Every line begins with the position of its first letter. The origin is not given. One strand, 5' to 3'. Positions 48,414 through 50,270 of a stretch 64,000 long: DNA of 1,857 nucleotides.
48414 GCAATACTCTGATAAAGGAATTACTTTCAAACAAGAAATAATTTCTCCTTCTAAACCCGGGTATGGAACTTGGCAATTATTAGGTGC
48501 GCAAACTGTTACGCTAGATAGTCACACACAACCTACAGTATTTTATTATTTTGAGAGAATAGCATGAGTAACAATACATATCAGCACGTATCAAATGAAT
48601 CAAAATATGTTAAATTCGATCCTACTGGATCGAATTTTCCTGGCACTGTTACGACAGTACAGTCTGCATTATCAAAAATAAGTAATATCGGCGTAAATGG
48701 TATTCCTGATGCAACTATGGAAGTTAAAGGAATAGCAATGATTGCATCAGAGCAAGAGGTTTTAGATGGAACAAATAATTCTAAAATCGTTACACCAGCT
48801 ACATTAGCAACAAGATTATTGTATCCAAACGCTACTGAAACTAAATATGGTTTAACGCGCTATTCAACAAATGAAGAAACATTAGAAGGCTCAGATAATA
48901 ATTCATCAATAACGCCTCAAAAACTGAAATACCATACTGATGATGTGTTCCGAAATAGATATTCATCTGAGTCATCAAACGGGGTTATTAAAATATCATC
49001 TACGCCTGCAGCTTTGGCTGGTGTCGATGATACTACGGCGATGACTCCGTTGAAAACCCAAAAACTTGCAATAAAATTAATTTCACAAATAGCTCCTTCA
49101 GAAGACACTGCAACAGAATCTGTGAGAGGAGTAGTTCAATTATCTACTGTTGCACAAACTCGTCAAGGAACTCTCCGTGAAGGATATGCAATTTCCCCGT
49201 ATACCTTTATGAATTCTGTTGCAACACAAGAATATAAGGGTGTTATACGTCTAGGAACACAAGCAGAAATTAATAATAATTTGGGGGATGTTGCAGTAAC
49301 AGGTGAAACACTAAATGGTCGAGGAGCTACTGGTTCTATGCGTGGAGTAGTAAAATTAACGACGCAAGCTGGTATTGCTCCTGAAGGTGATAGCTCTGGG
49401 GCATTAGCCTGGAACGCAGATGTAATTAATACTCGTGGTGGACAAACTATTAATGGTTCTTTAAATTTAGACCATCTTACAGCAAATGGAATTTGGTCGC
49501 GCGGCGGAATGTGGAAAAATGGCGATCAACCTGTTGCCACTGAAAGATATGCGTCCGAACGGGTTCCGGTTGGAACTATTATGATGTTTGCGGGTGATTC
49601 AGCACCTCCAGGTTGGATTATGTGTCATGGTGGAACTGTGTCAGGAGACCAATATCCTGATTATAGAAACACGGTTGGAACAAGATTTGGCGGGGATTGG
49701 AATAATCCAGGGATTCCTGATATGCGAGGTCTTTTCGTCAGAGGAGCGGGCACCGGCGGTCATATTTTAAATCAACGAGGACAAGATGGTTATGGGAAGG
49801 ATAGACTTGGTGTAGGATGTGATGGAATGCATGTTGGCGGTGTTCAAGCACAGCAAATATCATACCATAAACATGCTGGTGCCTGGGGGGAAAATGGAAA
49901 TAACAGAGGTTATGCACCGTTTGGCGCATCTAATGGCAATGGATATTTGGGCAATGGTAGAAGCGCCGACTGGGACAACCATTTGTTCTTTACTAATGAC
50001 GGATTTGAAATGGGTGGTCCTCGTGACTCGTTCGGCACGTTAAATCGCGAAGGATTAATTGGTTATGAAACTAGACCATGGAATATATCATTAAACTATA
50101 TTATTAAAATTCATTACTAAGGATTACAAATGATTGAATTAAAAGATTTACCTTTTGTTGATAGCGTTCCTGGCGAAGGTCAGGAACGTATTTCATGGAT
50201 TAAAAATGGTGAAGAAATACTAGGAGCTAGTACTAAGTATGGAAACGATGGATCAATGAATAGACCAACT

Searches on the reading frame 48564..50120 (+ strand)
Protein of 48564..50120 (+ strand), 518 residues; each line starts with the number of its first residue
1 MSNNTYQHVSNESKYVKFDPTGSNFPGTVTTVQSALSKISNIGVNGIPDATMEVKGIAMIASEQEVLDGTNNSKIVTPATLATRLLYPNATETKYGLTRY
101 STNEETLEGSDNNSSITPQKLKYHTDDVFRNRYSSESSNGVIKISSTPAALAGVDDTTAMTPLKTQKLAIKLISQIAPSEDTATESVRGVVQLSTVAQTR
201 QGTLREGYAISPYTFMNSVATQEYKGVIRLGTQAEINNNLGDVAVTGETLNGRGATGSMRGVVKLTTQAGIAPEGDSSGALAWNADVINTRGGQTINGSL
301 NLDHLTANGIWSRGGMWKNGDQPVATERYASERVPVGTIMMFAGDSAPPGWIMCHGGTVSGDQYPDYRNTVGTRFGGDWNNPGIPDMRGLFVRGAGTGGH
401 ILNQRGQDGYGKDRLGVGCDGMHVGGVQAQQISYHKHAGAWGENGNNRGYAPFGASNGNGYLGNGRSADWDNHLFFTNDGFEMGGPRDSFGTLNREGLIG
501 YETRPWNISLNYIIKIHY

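Call 49: find_encoding_contigs(protein=window:48564-50120:+, flank=10000, max_places=10)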
Protein window:48564-50120:+ (518 aa): no gene with exactly this product is on record in the collection.
